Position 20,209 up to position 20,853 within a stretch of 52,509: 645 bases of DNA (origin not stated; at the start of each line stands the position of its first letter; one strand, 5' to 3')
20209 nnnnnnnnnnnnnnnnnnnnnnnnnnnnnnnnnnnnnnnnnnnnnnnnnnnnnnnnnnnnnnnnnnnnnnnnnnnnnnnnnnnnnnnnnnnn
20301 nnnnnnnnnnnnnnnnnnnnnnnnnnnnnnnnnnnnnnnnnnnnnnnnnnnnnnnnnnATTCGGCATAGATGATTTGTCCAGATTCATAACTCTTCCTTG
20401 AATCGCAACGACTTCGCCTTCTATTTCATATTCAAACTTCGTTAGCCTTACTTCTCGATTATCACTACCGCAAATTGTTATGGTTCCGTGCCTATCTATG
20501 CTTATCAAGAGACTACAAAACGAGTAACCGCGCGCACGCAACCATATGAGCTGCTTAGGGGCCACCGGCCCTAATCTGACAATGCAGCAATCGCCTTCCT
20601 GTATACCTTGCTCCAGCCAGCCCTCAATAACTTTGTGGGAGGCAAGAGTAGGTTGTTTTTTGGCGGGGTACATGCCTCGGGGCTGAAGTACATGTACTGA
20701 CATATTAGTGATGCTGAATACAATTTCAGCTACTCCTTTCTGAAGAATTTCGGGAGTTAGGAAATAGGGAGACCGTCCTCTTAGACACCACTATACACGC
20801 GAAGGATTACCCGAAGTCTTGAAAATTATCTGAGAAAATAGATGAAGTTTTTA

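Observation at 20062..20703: PAS-sensor-domain protein co-transcribed with the repressor, in the position lambda uses for rexAB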

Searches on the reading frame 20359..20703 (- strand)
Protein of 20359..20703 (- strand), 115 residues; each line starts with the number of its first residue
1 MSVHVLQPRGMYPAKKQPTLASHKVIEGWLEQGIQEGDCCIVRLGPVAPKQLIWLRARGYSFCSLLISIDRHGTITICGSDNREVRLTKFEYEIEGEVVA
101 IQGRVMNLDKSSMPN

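Call 15: search_protein_representatives(protein=window:20359-20703:-)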
Query: 115 residues. Proteins with E-value up to 0.001 (for the whole library): 18; up to 1e-10: 6; up to 1e-30: 1. The best 18 are listed.
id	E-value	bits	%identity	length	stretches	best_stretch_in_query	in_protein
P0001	8.4e-72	254.8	100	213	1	1-115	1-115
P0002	4.9e-21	91.2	52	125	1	14-100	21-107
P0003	3.9e-17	78.6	28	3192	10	26-84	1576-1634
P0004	2.9e-14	69.3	42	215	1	12-108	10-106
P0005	7.4e-11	58.4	40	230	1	20-105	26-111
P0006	9.8e-11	58.0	27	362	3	20-102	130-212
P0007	3.9e-08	49.6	39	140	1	18-101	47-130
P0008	4.4e-08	49.4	44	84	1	27-103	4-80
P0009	4.8e-08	49.3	45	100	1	28-98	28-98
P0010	3.3e-06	43.4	31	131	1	14-102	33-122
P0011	2.1e-05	40.8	36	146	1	27-101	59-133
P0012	4.7e-05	39.7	34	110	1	20-101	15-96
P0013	5.2e-05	39.5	33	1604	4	40-80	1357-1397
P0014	6.3e-05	39.2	41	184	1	16-103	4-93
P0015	1.2e-04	38.4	35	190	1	27-101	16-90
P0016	5.6e-04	36.2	38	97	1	26-99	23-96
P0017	6.2e-04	36.0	40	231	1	27-101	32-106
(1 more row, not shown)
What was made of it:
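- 20062..20703 (-): Gene for the 213-aa two-domain protein (stop codon 20062-20064). Family homologues (call 15).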

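Call 17: search_protein_families(library=pfam, proteins=[P0002, P0004, P0005, P0006, P0007, P0014, P0015, P0017, P0013, P0003], max_evalue=0.01)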
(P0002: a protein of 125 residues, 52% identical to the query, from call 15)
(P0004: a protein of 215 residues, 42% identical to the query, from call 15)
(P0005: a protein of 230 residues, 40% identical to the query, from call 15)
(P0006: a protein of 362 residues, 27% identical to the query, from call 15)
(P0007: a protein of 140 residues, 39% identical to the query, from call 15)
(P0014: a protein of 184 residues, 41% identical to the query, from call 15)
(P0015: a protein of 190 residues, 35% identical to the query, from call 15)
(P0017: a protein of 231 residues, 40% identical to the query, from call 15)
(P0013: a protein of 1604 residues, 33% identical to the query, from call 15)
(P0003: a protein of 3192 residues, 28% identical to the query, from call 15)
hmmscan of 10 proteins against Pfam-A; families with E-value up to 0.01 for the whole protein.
P0002 (125 aa): 0 families

P0004 (215 aa): 1 family
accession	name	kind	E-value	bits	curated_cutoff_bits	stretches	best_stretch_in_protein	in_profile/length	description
PF08447.18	PAS_3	-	0.0071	17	25.6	0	144-210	21-87/89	PAS fold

P0005 (230 aa): 2 families
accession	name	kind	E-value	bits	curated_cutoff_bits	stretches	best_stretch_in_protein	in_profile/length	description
PF08447.18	PAS_3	-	1.7e-11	44.6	25.6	1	141-225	2-88/89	PAS fold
PF00989.32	PAS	-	0.00014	22.3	22.6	1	135-226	18-110/113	PAS fold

P0006 (362 aa): 1 family
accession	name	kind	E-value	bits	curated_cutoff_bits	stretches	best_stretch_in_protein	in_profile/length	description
PF23163.1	CSD_RNase_II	-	0.0048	17.3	24.3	0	76-112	4-40/60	CSD-like barrel domain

P0007 (140 aa): 0 families

P0014 (184 aa): 0 families

P0015 (190 aa): 0 families

P0017 (231 aa): 2 families
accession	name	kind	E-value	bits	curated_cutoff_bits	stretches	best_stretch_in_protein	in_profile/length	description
PF08447.18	PAS_3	-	1.2e-09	38.7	25.6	1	141-223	3-87/89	PAS fold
PF00989.32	PAS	-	0.0076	16.7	22.6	0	134-225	18-110/113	PAS fold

P0013 (1604 aa): 11 families
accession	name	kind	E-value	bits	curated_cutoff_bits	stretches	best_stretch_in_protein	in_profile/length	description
PF17164.10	DUF5122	-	0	1029.7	27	26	491-525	2-36/36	Domain of unknown function (DUF5122) beta-propeller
PF07494.17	Reg_prop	-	2.9e-75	238.9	20.4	0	74-94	3-23/24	Two component regulator propeller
PF06739.17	SBBP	-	1.9e-36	124.2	20.5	0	383-399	14-30/38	Beta-propeller repeat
PF13540.12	RCC1_2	-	4.4e-11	42.7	22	0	181-196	10-25/30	Regulator of chromosome condensation (RCC1) repeat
PF11161.13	DUF2944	-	2.3e-09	37.8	32.2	0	829-867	85-123/185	Protein of unknown function (DUF2946)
PF13964.12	Kelch_6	-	8e-08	32.5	25.3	0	586-620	5-36/50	Kelch motif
PF20077.4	CcmD_alt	-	0.00015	22.2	23.5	0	1063-1072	26-35/61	CcmD family protein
PF20067.5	SSL_N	-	0.00099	19.4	18.9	0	1010-1021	26-37/46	Strictosidine synthase-like, N-terminal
PF01436.27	NHL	-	0.003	17.9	20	0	536-548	5-17/28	NHL repeat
PF01344.31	Kelch_1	-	0.003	17.5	20.1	0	594-620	11-35/46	Kelch motif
PF23423.1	DUF7111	-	0.005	17.7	27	0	249-279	9-39/87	Family of unknown function (DUF7111)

P0003 (3192 aa): 10 families
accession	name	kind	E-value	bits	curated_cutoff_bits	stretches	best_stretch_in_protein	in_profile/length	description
PF13573.12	SprB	-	1e-260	841.5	28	30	1411-1444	3-36/37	SprB repeat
PF06832.18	BiPBP_C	-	8.2e-22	77.3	26.8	0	2395-2449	30-87/90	Penicillin-Binding Protein C-terminus Family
PF13585.12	CHU_C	-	5.5e-15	55.7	27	1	3106-3173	4-72/86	CHU_C Type IX secretion signal domain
PF18962.6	Por_Secre_tail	-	3.8e-14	53.2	27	0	2161-2209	24-70/75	Secretion system C-terminal sorting domain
PF09430.16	EMC7_beta-sandw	-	8.7e-12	45.8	26.6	0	2663-2696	17-49/122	ER membrane protein complex subunit 7, beta-sandwich domain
PF09038.16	53-BP1_Tudor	-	4.8e-11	43.1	22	0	704-747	14-57/122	Tumour suppressor p53-binding protein-1 Tudor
PF08940.17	DUF1918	-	4.9e-05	23.3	24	0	2649-2667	30-49/58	Domain of unknown function (DUF1918)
PF17210.9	SdrD_B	-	0.00071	20.2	29.7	0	2664-2704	36-76/112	SdrD B-like domain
PF08536.17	Whirly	-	0.00073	19.8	23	0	2786-2833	6-58/136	Whirly transcription factor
PF07495.19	Y_Y_Y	-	0.0017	18.7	26.6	0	2650-2693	4-45/65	Y_Y_Y domain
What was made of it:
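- Tried and rejected: P0003 and P0013, large SprB and beta-propeller repeat proteins, were rejected as spurious hits of the domain search (call 17).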

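Call 23: find_encoding_contigs(protein=P0004, flank=5000, max_places=3)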
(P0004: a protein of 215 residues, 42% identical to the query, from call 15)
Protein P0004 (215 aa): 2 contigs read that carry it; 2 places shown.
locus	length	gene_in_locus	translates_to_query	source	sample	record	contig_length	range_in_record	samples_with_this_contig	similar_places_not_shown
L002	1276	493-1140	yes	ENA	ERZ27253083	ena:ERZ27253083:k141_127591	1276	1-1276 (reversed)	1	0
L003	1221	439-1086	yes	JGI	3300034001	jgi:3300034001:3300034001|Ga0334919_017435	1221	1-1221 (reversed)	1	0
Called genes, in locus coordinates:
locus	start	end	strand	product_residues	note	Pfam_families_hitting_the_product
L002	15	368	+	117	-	-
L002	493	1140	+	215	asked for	-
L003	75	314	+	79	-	-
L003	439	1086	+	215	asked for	-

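Call 24: find_encoding_contigs(protein=P0005, flank=5000, max_places=3)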
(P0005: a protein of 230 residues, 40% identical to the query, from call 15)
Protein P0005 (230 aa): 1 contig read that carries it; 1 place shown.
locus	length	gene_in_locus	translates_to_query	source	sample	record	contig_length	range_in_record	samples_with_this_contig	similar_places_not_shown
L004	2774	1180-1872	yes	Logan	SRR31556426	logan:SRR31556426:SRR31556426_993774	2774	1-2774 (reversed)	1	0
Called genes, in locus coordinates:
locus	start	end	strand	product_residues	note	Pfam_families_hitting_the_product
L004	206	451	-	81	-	PF13560:HTH_31, PF01381:HTH_3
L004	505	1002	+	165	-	PF13560:HTH_31, PF01381:HTH_3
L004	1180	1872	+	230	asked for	PF08447:PAS_3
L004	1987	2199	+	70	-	-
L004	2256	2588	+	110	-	-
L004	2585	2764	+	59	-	-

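Call 25: find_encoding_contigs(protein=P0017, flank=6000, max_places=3)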
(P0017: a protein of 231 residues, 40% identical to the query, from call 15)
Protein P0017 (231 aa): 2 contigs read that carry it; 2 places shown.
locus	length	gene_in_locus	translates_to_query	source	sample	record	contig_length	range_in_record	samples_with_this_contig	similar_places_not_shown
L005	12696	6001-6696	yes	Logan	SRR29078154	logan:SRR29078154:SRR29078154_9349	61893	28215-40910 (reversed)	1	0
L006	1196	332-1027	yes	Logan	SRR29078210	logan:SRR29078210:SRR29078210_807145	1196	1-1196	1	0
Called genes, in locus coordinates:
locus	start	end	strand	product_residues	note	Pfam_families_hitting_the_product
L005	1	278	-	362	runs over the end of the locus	PF00712:DNA_pol3_beta, PF02767:DNA_pol3_beta_2 (weak)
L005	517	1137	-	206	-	PF00515:TPR_1 (faint), PF07719:TPR_2 (faint), PF13181:TPR_8 (faint), PF13374:TPR_10 (faint), PF13424:TPR_12 (weak)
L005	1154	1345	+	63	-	-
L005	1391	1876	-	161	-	-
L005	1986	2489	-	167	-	PF05869:Dam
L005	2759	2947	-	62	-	-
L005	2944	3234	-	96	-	-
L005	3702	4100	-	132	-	-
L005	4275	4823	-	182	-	PF13392:HNH_3 (weak), PF00847:AP2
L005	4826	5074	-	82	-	-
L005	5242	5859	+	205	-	PF13560:HTH_31 (faint), PF01381:HTH_3 (weak)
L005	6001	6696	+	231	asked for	PF08447:PAS_3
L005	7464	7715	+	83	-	-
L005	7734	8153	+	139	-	-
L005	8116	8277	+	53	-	-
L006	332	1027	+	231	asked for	PF08447:PAS_3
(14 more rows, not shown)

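Call 26: find_encoding_contigs(protein=P0002, flank=6000, max_places=3)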
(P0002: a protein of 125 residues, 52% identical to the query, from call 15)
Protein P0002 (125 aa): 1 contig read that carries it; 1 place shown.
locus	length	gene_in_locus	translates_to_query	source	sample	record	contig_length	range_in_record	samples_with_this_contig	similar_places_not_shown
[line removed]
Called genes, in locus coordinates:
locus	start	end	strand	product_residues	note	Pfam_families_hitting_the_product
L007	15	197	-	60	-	-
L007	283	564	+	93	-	-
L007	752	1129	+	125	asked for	-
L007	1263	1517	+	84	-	-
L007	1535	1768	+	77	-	-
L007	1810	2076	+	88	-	-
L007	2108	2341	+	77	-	-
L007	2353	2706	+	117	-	-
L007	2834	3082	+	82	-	-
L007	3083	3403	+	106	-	-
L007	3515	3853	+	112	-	-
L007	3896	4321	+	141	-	PF27050:Phage_P22_Y8K6 (weak)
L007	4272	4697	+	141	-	-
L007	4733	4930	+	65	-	-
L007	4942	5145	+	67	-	-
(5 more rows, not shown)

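Call 27: find_encoding_contigs(protein=P0015, flank=8000, max_places=3)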
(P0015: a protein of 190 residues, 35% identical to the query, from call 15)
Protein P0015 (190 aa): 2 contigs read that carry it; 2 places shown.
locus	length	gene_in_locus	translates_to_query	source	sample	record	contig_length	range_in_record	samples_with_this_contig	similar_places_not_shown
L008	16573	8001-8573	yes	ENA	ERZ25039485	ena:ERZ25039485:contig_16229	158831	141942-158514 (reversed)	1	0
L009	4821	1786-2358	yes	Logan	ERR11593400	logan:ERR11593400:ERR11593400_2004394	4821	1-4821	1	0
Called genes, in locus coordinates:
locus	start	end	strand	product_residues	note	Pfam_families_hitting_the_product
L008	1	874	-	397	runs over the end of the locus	?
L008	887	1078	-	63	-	PF00717:Peptidase_S24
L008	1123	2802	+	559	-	PF06048:DUF927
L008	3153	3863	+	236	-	PF01609:DDE_Tnp_1, PF13546:DDE_5, PF13701:DDE_Tnp_1_4 (faint)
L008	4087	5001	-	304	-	PF13730:HTH_36 (weak)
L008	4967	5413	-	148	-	PF13614:AAA_31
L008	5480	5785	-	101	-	PF01656:CbiA, PF02374:ArsA_ATPase (weak), PF09140:MipZ, PF10609:ParA (weak), PF13614:AAA_31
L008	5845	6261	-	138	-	PF13650:Asp_protease_2 (faint)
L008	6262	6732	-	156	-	PF18929:DUF5678 (faint)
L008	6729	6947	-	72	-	PF21531:Rv2175c_wHTH (weak), PF12728:HTH_17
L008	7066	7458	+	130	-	-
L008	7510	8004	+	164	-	-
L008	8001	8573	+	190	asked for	-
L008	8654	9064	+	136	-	-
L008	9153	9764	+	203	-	-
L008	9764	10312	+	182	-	-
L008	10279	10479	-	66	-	-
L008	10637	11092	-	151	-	-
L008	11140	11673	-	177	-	PF13098:Thioredoxin_2 (weak)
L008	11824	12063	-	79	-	-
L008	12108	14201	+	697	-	-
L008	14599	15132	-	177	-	-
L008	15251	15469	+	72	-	-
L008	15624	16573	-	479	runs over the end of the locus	PF01076:Mob_Pre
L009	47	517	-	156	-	PF18929:DUF5678 (faint)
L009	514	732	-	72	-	PF21531:Rv2175c_wHTH (weak), PF12728:HTH_17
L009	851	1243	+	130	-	-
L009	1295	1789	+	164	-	-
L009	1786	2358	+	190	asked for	-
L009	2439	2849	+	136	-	-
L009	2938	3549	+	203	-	-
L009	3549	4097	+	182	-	-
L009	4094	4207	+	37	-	-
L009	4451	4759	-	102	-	-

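Call 50: find_encoding_contigs(protein=P0010, flank=5000, max_places=2)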
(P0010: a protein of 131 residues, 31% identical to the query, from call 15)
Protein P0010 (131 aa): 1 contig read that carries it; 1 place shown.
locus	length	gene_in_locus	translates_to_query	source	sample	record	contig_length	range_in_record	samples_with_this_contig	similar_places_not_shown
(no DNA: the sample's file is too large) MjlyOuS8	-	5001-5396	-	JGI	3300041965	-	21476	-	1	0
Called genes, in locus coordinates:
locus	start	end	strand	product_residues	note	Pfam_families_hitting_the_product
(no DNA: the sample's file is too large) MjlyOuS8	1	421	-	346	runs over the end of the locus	?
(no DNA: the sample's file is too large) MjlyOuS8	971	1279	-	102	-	-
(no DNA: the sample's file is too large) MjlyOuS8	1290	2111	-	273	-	-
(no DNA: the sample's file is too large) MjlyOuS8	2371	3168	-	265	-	PF00142:Fer4_NifH, PF01656:CbiA, PF02374:ArsA_ATPase (weak), PF06564:CBP_BcsQ, PF09140:MipZ, PF10609:ParA, PF13614:AAA_31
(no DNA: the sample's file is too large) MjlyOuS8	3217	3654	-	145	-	PF01850:PIN (weak)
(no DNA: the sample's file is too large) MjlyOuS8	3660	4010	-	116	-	-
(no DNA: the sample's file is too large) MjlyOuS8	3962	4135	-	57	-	PF13451:zf_Tbcl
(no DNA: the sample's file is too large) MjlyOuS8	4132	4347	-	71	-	PF12728:HTH_17 (weak)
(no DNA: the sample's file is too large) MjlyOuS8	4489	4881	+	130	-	-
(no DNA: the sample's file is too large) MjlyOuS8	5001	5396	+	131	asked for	-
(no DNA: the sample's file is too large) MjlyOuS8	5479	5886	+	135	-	-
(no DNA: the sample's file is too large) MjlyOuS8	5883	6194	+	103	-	-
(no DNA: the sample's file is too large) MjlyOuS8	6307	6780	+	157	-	-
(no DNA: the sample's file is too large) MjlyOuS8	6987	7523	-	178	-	-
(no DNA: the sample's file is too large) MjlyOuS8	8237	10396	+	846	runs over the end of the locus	-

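Call 51: find_encoding_contigs(protein=P0012, flank=5000, max_places=2)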
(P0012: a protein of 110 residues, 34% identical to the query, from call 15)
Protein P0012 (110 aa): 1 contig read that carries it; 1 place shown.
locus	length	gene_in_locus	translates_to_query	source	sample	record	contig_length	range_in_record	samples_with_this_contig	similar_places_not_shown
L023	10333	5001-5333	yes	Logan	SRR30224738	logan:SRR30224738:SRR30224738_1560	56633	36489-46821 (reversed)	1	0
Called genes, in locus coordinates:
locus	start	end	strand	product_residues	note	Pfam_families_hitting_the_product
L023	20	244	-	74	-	-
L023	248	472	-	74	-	-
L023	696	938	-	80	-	-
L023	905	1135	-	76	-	-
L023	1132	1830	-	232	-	PF13424:TPR_12 (faint)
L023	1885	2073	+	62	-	-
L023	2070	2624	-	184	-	-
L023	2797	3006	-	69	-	-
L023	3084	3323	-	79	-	-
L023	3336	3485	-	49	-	-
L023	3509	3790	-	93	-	-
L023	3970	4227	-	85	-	-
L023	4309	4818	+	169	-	PF01381:HTH_3 (weak)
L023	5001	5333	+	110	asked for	-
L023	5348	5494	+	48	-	-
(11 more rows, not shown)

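Call 61: search_protein_families(library=padloc, proteins=[P0005, P0017, P0012, P0015], max_evalue=0.1)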
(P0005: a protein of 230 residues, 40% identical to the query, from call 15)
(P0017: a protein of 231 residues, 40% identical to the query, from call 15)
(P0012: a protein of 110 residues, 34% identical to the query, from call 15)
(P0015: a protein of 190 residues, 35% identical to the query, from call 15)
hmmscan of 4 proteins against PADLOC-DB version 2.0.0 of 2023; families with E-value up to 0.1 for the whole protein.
P0005 (230 aa): 0 families

P0017 (231 aa): 0 families

P0012 (110 aa): 0 families

P0015 (190 aa): 0 families

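Call 62: search_protein_families(library=ncbifam, proteins=[P0005, P0012, P0015, L008:7510-8004:+], max_evalue=0.1)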
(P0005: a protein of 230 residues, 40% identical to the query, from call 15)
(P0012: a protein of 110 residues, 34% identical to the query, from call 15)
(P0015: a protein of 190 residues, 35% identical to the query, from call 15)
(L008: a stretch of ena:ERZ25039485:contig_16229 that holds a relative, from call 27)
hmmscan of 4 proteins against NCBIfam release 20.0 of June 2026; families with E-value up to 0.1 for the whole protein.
P0005 (230 aa): 2 families
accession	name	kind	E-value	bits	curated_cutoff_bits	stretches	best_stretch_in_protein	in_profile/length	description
TIGR00229.1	sensory_box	domain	2.2e-07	31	22.9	1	135-225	22-112/126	PAS domain S-box protein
NF041880.1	EPS_EpsF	equivalog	6.8e-05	21.5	900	1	130-226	156-254/492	response regulator EpsF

P0012 (110 aa): 0 families

P0015 (190 aa): 0 families

L008:7510-8004:+ (164 aa): 2 families
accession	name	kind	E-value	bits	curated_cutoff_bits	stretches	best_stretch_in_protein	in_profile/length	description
NF007621.2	PRK10276.1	subfamily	5.4e-06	26.4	110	1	55-157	11-115/115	translesion error-prone DNA polymerase V autoproteolytic subunit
NF051876.1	transXXX_HumD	equivalog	1.1e-05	25.3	120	1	55-163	10-122/129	HumD family translesion DNA polymerase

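Call 66: find_encoding_contigs(protein=P0006, flank=5000, max_places=2)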
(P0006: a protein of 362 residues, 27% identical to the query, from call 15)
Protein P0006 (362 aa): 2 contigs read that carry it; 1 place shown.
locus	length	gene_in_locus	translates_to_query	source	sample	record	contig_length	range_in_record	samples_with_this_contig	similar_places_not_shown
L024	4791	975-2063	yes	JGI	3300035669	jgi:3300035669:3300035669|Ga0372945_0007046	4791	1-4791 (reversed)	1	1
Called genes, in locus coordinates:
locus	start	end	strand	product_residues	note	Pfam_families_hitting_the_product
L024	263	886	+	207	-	-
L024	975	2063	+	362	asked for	-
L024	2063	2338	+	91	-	-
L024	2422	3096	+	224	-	-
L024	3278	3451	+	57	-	-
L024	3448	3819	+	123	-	-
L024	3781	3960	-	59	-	-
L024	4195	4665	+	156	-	-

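Call 67: find_encoding_contigs(protein=P0009, flank=5000, max_places=2)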
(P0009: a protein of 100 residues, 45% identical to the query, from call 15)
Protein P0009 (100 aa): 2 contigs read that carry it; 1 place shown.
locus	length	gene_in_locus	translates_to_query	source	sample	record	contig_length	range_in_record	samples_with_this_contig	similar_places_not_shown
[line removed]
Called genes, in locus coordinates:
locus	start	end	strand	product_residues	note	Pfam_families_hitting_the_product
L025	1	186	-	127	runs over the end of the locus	-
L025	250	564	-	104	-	-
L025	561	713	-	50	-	-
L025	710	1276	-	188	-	PF13424:TPR_12 (weak), PF00515:TPR_1, PF07719:TPR_2 (weak), PF13181:TPR_8 (weak), PF13374:TPR_10 (faint), PF13176:TPR_7 (weak)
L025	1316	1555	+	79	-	-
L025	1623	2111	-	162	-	-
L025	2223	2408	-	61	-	-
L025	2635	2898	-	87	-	-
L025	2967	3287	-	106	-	-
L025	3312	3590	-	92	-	-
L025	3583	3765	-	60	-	-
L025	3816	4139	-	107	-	-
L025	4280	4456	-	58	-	-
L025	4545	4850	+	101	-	-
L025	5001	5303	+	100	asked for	-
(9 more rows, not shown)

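Call 68: find_encoding_contigs(protein=P0016, flank=5000, max_places=2)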
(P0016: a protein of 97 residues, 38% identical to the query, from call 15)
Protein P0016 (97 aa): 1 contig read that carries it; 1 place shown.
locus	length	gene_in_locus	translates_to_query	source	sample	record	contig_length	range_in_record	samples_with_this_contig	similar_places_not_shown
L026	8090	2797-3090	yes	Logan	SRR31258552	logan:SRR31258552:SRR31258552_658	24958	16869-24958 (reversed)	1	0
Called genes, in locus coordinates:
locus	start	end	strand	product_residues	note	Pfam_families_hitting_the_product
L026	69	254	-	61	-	-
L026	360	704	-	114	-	-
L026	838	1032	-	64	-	-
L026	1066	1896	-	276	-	PF02195:ParB_N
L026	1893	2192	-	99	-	-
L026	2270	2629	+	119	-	PF13560:HTH_31 (weak), PF01381:HTH_3 (weak)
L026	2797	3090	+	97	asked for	-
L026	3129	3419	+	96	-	-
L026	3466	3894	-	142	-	-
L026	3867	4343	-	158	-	-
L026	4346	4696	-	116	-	PF11950:DUF3467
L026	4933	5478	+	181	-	-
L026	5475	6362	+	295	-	-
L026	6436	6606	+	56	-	-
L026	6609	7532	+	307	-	PF02086:MethyltransfD12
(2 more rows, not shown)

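Call 80: find_related_loci(query=A5, collection=viral_contigs, flank=4000)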
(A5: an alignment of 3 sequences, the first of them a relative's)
Query A5 (110 aa) in viral_contigs; peptide patterns used: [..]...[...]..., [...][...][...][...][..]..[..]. (x = any residue, [..] = any of these).
17 stretches matched a pattern, but none encodes a relative of the query by tblastn (E <= 1e-3).
